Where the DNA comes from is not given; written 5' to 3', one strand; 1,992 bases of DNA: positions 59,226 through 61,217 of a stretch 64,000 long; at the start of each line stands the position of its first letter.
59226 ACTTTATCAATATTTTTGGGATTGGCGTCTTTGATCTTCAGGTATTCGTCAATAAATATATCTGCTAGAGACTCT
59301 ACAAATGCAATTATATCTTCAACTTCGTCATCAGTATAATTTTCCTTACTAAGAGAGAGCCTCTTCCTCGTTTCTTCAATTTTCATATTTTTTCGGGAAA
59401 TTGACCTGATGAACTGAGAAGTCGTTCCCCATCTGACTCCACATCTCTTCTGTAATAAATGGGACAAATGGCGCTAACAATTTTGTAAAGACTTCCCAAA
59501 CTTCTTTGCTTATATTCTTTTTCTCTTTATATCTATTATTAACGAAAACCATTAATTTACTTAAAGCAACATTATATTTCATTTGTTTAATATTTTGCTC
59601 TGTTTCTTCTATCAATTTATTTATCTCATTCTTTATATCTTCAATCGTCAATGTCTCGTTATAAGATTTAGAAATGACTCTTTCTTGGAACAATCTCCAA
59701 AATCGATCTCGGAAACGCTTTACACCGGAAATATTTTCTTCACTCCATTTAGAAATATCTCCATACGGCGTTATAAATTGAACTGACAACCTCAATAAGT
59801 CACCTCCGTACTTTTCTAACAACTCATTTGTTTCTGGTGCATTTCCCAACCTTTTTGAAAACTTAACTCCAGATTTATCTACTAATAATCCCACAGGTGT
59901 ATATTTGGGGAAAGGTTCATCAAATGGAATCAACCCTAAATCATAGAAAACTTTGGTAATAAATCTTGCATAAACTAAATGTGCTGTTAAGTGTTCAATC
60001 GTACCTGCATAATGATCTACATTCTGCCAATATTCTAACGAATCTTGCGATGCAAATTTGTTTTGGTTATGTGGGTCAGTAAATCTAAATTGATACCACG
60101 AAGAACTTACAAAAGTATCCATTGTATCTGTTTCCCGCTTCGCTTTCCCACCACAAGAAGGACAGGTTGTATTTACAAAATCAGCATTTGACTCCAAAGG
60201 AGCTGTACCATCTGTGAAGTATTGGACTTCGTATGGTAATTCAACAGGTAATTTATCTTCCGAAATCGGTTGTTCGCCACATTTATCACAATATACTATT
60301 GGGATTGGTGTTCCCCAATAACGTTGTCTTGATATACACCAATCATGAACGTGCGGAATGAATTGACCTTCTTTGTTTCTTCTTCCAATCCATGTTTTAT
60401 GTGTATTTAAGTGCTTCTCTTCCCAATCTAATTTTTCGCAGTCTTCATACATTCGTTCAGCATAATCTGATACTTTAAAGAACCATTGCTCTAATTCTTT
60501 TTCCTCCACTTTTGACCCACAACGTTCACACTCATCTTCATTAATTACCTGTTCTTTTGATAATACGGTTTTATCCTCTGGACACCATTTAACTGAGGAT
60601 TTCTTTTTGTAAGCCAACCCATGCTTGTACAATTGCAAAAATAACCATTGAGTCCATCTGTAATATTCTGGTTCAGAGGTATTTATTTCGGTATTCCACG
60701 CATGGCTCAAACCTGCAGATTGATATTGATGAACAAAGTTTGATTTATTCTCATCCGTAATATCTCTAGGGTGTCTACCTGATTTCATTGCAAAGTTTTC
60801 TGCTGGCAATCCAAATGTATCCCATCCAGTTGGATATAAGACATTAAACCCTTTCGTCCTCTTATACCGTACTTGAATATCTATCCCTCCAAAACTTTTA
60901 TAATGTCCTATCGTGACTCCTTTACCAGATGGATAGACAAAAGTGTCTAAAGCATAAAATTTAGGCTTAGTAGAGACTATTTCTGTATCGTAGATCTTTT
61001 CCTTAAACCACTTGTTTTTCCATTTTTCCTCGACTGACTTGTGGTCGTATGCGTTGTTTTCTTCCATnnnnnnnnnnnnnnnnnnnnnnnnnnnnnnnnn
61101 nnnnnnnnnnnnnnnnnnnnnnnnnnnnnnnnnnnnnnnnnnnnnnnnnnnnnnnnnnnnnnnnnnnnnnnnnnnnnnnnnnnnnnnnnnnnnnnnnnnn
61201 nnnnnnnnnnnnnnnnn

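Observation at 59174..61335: Second, T-box-regulated leucyl-tRNA synthetase that lacks the editing (CP1) and C-terminal domains, alongside a canonical leuS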

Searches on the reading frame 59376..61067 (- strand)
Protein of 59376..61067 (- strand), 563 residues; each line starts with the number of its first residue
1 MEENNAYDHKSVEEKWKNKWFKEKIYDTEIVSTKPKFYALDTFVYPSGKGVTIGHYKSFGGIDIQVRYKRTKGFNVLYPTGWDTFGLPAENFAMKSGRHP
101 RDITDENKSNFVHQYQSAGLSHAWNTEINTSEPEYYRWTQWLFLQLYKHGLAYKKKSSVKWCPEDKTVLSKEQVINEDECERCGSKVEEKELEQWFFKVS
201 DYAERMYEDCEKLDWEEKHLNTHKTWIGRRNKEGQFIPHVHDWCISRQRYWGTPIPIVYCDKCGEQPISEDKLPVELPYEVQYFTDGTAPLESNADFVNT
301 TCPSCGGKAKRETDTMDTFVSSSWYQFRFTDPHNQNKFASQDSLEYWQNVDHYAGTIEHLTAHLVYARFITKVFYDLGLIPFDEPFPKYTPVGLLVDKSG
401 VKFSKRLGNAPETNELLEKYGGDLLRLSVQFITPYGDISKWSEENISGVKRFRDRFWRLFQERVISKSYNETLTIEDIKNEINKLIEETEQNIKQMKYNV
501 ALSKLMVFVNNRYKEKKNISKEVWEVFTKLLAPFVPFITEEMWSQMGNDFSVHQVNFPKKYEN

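Call 7: search_protein_families(library=pfam, proteins=[window:59376-61067:-], max_evalue=0.01)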
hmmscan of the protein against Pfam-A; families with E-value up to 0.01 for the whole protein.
window:59376-61067:- (563 aa): 3 families
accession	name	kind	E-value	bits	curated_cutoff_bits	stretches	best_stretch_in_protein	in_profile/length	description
PF00133.28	tRNA-synt_1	-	4.1e-43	148.1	22.7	1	16-437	2-409/414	tRNA synthetases class I (I, L, M and V)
PF09334.17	tRNA-synt_1g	-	1.7e-25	90.1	20.1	1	45-256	9-238/391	tRNA synthetases class I (M)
PF08264.19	Anticodon_1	-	2.7e-16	60.2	25.1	1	478-561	4-108/148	Anticodon-binding domain of tRNA ligase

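Call 8: search_protein_families(library=ncbifam, proteins=[window:59376-61067:-], max_evalue=0.01)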
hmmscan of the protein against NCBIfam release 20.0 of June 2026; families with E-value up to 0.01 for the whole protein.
window:59376-61067:- (563 aa): 16 families
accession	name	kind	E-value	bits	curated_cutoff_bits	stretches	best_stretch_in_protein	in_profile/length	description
TIGR00396.1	leuS_bact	equivalog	2.4e-170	568.5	548.4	3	7-230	1-224/843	leucine--tRNA ligase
NF009687.0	PRK13208.1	equivalog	7.2e-65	219.6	738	2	4-174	7-189/801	valine--tRNA ligase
TIGR00422.1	valS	equivalog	1e-62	212.3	612.1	2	180-561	344-715/863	valine--tRNA ligase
NF004349.1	PRK05729.1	equivalog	2.8e-52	178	704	2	179-559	337-697/860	valine--tRNA ligase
TIGR00392.1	ileS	equivalog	2.9e-49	168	621.4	2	191-560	420-806/861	isoleucine--tRNA ligase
NF008957.0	PRK12300.1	subfamily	1.6e-44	152.2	677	3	341-561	571-794/946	leucine--tRNA ligase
NF011492.0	PRK14900.1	equivalog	1.6e-34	119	1783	2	175-458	349-588/1044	valine--tRNA ligase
NF000540.1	alt_ValS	exception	2.2e-33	115.3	900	3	11-91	8-88/827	valine--tRNA ligase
TIGR00395.1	leuS_arch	equivalog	1.3e-32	112.8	648.5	3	342-561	566-791/938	leucine--tRNA ligase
NF000257.1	MupA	exception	1.3e-25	89.4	1900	1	172-511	372-690/1024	mupirocin-resistant isoleucine--tRNA ligase MupA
TIGR00398.1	metG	equivalog_domain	7.1e-25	87.7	336.35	1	44-256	8-241/530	methionine--tRNA ligase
NF008900.0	PRK12267.1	equivalog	5.4e-23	81.3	598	2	34-256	3-218/648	methionine--tRNA ligase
NF000258.1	MupB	exception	5.4e-22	77.5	1900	2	180-430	386-615/1033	mupirocin-resistant isoleucine--tRNA ligase MupB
NF001100.0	PRK00133.1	equivalog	1.4e-21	76.7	587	2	51-170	20-137/676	methionine--tRNA ligase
NF040702.1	ileS_w_GNAT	exception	1.5e-16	59.3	1999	2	192-430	595-808/1100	isoleucine--tRNA ligase, N-acetyltransferase domain-containing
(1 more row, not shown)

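Call 10: find_homologous_proteins(query=window:59376-61067:-, max_evalue=1e-20)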
Query window:59376-61067:- (563 aa): 8000 proteins with E <= 1e-20 among 8000 candidates; the best 120 are listed.
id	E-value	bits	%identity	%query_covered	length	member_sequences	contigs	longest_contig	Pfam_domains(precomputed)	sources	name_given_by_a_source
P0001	0.0e+0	1236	91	100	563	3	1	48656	PF09334.18,PF08264.20,PF00133.29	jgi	-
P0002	1.3e-287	973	70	99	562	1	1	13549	PF09334.18,PF08264.20,PF00133.29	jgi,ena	-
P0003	2.9e-266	903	65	99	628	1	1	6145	PF09334.18,PF08264.20,PF00133.29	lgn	-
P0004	6.7e-251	852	61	99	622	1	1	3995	PF09334.18,PF08264.20,PF00133.29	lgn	-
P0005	2.0e-249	847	63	98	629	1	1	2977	PF09334.18,PF08264.20,PF00133.29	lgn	-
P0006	5.0e-245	833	62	98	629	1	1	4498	PF09334.18,PF08264.20,PF00133.29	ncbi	-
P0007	7.6e-244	829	61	99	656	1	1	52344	PF09334.18,PF08264.20,PF00133.29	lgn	-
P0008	5.7e-243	826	62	98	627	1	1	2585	PF09334.18,PF08264.20,PF00133.29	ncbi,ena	ncbi:MAG: class I tRNA ligase family protein [Nanoarchaeota archaeon]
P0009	3.9e-242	823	60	99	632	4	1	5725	PF09334.18,PF08264.20,PF00133.29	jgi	jgi:leucyl-tRNA synthetase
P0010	1.2e-241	821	61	98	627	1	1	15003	PF09334.18,PF08264.20,PF00133.29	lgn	-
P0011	3.8e-241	820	59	99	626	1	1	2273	PF09334.18,PF08264.20,PF00133.29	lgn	-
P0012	3.5e-240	817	61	99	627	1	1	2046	PF09334.18,PF08264.20,PF00133.29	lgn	-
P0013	6.7e-239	812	59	99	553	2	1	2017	PF09334.18,PF08264.20,PF00133.29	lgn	-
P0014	1.0e-238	812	59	99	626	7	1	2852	PF09334.18,PF08264.20,PF00133.29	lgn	-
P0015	2.3e-238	811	61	98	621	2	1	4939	PF09334.18,PF08264.20,PF00133.29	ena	-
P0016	8.2e-238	809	58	99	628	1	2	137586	PF09334.18,PF08264.20,PF00133.29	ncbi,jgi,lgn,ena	-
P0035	1.2e-197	676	51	99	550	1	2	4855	PF09334.18,PF08264.20,PF00133.29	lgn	-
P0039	2.0e-181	623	48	99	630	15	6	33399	PF09334.18,PF08264.20,PF00133.29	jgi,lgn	-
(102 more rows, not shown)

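Call 13: find_encoding_contigs(protein=P0016, flank=6000, max_places=3)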
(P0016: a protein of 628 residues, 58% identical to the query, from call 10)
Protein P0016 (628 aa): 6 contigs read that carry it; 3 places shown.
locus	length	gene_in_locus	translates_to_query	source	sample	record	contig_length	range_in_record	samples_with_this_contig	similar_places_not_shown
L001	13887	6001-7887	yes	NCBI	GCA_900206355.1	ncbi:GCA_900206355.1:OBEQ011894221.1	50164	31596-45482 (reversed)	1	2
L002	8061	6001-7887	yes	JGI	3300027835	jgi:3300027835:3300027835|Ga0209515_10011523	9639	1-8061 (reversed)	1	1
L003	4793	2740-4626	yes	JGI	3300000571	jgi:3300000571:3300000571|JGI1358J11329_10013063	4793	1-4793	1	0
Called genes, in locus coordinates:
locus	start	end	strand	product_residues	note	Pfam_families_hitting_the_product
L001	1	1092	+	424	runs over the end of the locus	PF11104:PilM_2 (faint), PF02491:SHS2_FTSA, PF06723:MreB_Mbl, PF14450:FtsA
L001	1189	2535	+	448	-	PF00091:Tubulin, PF12327:FtsZ_C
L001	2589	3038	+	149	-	PF22811:Zn_ribbon_NrdR, PF03477:ATP-cone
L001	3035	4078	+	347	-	PF00089:Trypsin, PF13365:Trypsin_2, PF13180:PDZ_2, PF17820:PDZ_6 (weak)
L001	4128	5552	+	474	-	PF00224:PK, PF03328:HpcH_HpaI (weak), PF02887:PK_C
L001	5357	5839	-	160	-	-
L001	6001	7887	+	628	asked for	PF00133:tRNA-synt_1, PF09334:tRNA-synt_1g, PF08264:Anticodon_1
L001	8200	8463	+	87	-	PF02583:Trns_repr_metal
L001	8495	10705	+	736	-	PF00403:HMA, PF00122:E1-E2_ATPase, PF00702:Hydrolase, PF12710:HAD (faint)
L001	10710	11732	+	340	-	PF00403:HMA, PF13386:DsbD_2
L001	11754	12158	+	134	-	PF13473:Cupredoxin_1 (weak)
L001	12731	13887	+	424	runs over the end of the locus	PF00587:tRNA-synt_2b, PF03129:HGTP_anticodon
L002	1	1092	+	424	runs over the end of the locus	PF11104:PilM_2 (faint), PF02491:SHS2_FTSA, PF06723:MreB_Mbl, PF14450:FtsA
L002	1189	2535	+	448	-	PF00091:Tubulin, PF12327:FtsZ_C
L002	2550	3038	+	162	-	PF22811:Zn_ribbon_NrdR, PF03477:ATP-cone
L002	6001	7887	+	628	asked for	PF00133:tRNA-synt_1, PF09334:tRNA-synt_1g, PF08264:Anticodon_1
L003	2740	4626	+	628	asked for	PF00133:tRNA-synt_1, PF09334:tRNA-synt_1g, PF08264:Anticodon_1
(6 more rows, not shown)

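Call 14: find_encoding_contigs(protein=P0001, flank=6000, max_places=3)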
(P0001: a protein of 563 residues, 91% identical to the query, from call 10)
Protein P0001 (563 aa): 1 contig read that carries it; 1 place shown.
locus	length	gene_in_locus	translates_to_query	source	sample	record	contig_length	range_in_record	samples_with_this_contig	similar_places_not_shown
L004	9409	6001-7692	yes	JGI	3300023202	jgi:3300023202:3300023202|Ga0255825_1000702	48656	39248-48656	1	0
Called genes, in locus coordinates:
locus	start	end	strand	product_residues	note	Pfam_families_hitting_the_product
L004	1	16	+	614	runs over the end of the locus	-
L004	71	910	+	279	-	PF01509:TruB_N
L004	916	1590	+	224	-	-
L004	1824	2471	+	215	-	PF06790:UPF0259, PF06161:DUF975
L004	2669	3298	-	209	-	-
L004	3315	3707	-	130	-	-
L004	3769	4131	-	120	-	-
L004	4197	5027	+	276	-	PF00246:Peptidase_M14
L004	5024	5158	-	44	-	-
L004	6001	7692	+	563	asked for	PF00133:tRNA-synt_1, PF09334:tRNA-synt_1g, PF08264:Anticodon_1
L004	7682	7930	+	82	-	-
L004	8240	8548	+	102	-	PF01371:Trp_repressor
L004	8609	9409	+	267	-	?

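Call 16: find_related_loci(query=A2, collection=genome_contigs, flank=5000)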
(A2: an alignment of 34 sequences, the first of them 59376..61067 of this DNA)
Query A2 (563 aa) in genome_contigs; peptide patterns used: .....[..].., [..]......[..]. (x = any residue, [..] = any of these).
600 stretches matched a pattern (row limit reached: there are more); 600 encode a relative of the query (tblastn E <= 1e-3); the best 80 are kept; 80 distinct loci.
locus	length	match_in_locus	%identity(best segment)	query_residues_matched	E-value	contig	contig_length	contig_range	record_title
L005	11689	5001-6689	43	2-559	4e-155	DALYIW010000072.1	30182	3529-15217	MAG TPA_asm: Coleofasciculaceae cyanobacterium CTOTU46601 NODE_79_length_30182_cov_3.873303, whole genome shotgun sequen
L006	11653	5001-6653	42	7-559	3e-154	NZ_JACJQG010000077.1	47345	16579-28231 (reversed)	Calothrix anomala FACHB-343 contig77, whole genome shotgun sequence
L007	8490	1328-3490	45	7-549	3e-88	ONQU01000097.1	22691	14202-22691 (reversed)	uncultured Rhodospirillaceae bacterium isolate RUG560 genome assembly, contig: k87_28788797, whole genome shotgun sequen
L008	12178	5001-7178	44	7-552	8e-86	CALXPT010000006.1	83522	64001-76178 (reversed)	MAG: uncultured Alphaproteobacteria bacterium isolate BRZ_CI__bin98 genome assembly, contig: BRZ_CI__NODE_493_length_835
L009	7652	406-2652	43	5-559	2e-84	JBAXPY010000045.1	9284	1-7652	MAG: Candidatus Moraniibacteriota bacterium isolate ELA543 MAG543_45, whole genome shotgun sequence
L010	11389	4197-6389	41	7-559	4e-84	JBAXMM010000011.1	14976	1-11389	MAG: bacterium isolate ELA453 MAG453_11, whole genome shotgun sequence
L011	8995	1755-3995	41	7-563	1e-83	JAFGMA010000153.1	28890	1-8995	MAG: candidate division KSB1 bacterium isolate Zod_Metabat.436 k87_5733024, whole genome shotgun sequence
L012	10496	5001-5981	42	240-558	8e-83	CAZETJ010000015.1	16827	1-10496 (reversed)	MAG TPA_asm: uncultured Candidatus Saccharibacteria bacterium isolate binchicken_co50_391 genome assembly, contig: NODE_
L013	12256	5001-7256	40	7-559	2e-82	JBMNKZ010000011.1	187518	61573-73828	MAG: Bacillota bacterium isolate SBF912LR0HQ0055 contig_58297, whole genome shotgun sequence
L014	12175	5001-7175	43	6-548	5e-82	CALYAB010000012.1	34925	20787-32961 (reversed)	MAG: uncultured Clostridia bacterium isolate BRZ_PD__bin86 genome assembly, contig: BRZ_PD__NODE_1581_length_34925_cov_1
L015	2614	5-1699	40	190-559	7e-84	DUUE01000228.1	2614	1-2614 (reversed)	MAG TPA_asm: Bacillota bacterium isolate AS08sgBPME_165 5077_AS08, whole genome shotgun sequence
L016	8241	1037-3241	42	5-559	1e-81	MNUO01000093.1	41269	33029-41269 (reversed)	MAG: Candidatus Desantisbacteria bacterium CG1_02_38_46 cg1_0.2_scaffold_1103_c, whole genome shotgun sequence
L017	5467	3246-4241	41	227-559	3e-81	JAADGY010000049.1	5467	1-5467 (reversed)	MAG: bacterium isolate M_MetaBat.148 contig-127_26275, whole genome shotgun sequence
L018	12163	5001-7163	40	5-558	5e-81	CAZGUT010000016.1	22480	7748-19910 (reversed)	MAG TPA_asm: uncultured Candidatus Peribacteria bacterium isolate SRP077602_co2_44 genome assembly, contig: NODE_3425_le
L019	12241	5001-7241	43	7-558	1e-80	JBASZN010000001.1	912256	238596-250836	MAG: Candidatus Saccharimonadales bacterium isolate MFD10499_ilm_asm_bin49 k127_141820, whole genome shotgun sequence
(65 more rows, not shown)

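Call 39: search_protein_families(library=pfam, proteins=[L006:3610-4722:-, L006:5001-6866:+, L006:7129-8112:-, L006:8839-10038:+, L006:10116-11321:+, L005:1925-3973:+, L005:4887-6902:+, L005:6987-8837:+, L005:10561-11643:+, L005:215-1120:+], max_evalue=0.001)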
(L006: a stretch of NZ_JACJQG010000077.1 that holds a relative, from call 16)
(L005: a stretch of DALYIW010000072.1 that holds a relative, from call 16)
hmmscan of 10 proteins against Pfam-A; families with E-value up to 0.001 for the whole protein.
L006:3610-4722:- (370 aa): 1 family
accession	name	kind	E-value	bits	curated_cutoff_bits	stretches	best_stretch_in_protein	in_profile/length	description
PF00069.31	Pkinase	-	9e-05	22.4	31.7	1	162-234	67-145/263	Protein kinase domain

L006:5001-6866:+ (621 aa): 3 families
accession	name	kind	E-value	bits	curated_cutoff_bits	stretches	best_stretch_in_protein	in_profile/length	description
PF00133.28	tRNA-synt_1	-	2.7e-45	155.3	22.7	1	10-427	2-404/414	tRNA synthetases class I (I, L, M and V)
PF09334.17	tRNA-synt_1g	-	3e-33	115.6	20.1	2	37-178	7-143/391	tRNA synthetases class I (M)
PF08264.19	Anticodon_1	-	1.1e-20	74.4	25.1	1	473-583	6-143/148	Anticodon-binding domain of tRNA ligase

L006:7129-8112:- (327 aa): 3 families
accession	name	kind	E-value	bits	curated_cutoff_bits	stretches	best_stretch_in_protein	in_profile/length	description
PF08327.17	AHSA1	-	1.3e-62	210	22.1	2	23-162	1-124/125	Activator of Hsp90 ATPase homolog 1-like protein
PF10604.15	Polyketide_cyc2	-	2.7e-06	28.2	27.4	0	186-322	7-140/142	Polyketide cyclase / dehydrase and lipid transport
PF03364.25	Polyketide_cyc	-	3.1e-05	24.7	23.4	0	190-219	2-31/126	Polyketide cyclase / dehydrase and lipid transport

L006:8839-10038:+ (399 aa): 3 families
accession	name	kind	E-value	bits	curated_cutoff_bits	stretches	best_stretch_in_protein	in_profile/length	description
PF04545.22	Sigma70_r4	-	5.1e-10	39.2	24.1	1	309-354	1-46/50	Sigma-70, region 4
PF08281.18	Sigma70_r4_2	-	6.3e-07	29.4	25.7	1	305-356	3-54/54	Sigma-70, region 4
PF04542.20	Sigma70_r2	-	0.00027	21.1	24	1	86-144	11-69/71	Sigma-70 region 2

L006:10116-11321:+ (401 aa): 1 family
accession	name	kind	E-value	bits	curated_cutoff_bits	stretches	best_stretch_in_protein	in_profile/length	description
PF08852.17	DUF1822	-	6.4e-88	295.7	25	1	19-400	2-370/370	Protein of unknown function (DUF1822)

L005:1925-3973:+ (682 aa): 6 families
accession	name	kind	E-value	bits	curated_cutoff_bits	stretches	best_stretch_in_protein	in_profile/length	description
PF00069.31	Pkinase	-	5.9e-23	82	31.7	1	78-308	22-253/263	Protein kinase domain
PF07714.23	PK_Tyr_Ser-Thr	-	8.2e-10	38.9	23.1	1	82-306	30-248/258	Protein tyrosine and serine/threonine kinase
PF25058.1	ARM_TT21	-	4.7e-07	30.3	27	1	576-619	93-136/155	Tetratricopeptide repeat protein 21 ARM repeat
PF01163.29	RIO1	-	0.00015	21.9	22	1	92-214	42-154/187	RIO domain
PF01636.29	APH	-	0.00039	20.7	23.2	1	181-212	167-198/239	Phosphotransferase enzyme family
PF06293.20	Kdo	-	0.00088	19.2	21.3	0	122-209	76-167/207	Lipopolysaccharide kinase (Kdo/WaaP) family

L005:4887-6902:+ (671 aa): 3 families
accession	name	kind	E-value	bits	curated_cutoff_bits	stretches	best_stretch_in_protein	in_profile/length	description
PF00133.28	tRNA-synt_1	-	9.9e-43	146.9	22.7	1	53-479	2-406/414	tRNA synthetases class I (I, L, M and V)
PF09334.17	tRNA-synt_1g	-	3e-33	115.6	20.1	2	87-228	7-143/391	tRNA synthetases class I (M)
PF08264.19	Anticodon_1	-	1e-18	68.1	25.1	1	523-635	6-145/148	Anticodon-binding domain of tRNA ligase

L005:6987-8837:+ (616 aa): 2 families
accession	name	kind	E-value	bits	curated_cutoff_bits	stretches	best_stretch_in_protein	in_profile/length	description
PF00920.27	ILVD_EDD_N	-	6.3e-131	436.7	27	1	36-359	1-315/316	Dihydroxy-acid/6-phosphogluconate dehydratase N-terminal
PF24877.1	ILV_EDD_C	-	4.8e-73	245.1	27.7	1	408-608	2-191/191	Dihydroxy-acid/6-phosphogluconate dehydratase C-terminal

L005:10561-11643:+ (360 aa): 0 families

L005:215-1120:+ (301 aa): 6 families
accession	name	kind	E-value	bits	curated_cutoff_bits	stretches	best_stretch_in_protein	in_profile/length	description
PF08443.16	RimK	-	9.2e-69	231.3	21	1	98-286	2-188/188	RimK-like ATP-grasp domain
PF18030.7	Rimk_N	-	7.6e-45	151.6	26.4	1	1-94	1-94/94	RimK PreATP-grasp domain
PF02955.21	GSH-S_ATP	-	7.4e-17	61.8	23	1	124-268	22-168/175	Prokaryotic glutathione synthetase, ATP-grasp domain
PF02655.19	ATP-grasp_3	-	3.1e-09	37.6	23.2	1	99-263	3-155/160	ATP-grasp domain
PF14397.11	ATPgrasp_ST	-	1.6e-07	31.2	31.4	0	232-270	221-261/278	Sugar-transfer associated ATP-grasp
PF07478.18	Dala_Dala_lig_C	-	7.3e-06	26.1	24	1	135-267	36-178/204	D-ala D-ala ligase C-terminus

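Call 42: search_solved_structures(query=window:59376-61067:-, max_evalue=1e-30, show_alignments=0)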
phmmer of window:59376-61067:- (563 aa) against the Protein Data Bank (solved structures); distinct sequences matched with E-value up to 1e-30: 17.
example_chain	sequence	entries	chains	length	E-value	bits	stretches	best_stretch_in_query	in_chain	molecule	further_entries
3ziu_A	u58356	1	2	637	1.3e-123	416.7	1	5-550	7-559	LEUCYL-TRNA SYNTHETASE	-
1h3n_A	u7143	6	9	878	8.7e-122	410.7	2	7-231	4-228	LEUCYL-TRNA SYNTHETASE | AMINOACYL-TRNA SYNTHETASE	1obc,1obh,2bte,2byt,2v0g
2v0c_A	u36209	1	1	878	8.7e-122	410.7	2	7-231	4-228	AMINOACYL-TRNA SYNTHETASE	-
7nty_A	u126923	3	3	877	1.3e-120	406.8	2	7-230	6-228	Leucine--tRNA ligase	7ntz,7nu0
7nua_A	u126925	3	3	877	4.8e-120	405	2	7-230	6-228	Leucine--tRNA ligase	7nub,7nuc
6q89_A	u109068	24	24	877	6.5e-120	404.5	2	7-230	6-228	Leucine--tRNA ligase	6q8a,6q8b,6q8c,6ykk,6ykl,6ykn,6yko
7nu1_A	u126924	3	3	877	4.6e-119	401.7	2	7-230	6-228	Leucine--tRNA ligase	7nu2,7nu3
5ah5_A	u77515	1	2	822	3.4e-112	379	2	239-549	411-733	LEUCINE--TRNA LIGASE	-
9tjv_A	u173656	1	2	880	1.6e-102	347.1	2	7-246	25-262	Leucine--tRNA ligase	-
5omw_A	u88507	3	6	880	6.3e-102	345.1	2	7-246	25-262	Leucine--tRNA ligase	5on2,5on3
9twu_A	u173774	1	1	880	7.2e-102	344.9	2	7-246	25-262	Leucine--tRNA ligase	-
9twr_A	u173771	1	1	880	7.2e-102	344.9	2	7-246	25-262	Leucine--tRNA ligase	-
9twv_A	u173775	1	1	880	7.2e-102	344.9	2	7-246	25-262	Leucine--tRNA ligase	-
3zgz_A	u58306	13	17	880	7.2e-102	344.9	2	7-246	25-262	LEUCINE--TRNA LIGASE | LEUCYL-TRNA SYNTHETASE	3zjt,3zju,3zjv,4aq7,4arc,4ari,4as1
9twt_A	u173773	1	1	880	7.5e-102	344.9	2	7-247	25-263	Leucine--tRNA ligase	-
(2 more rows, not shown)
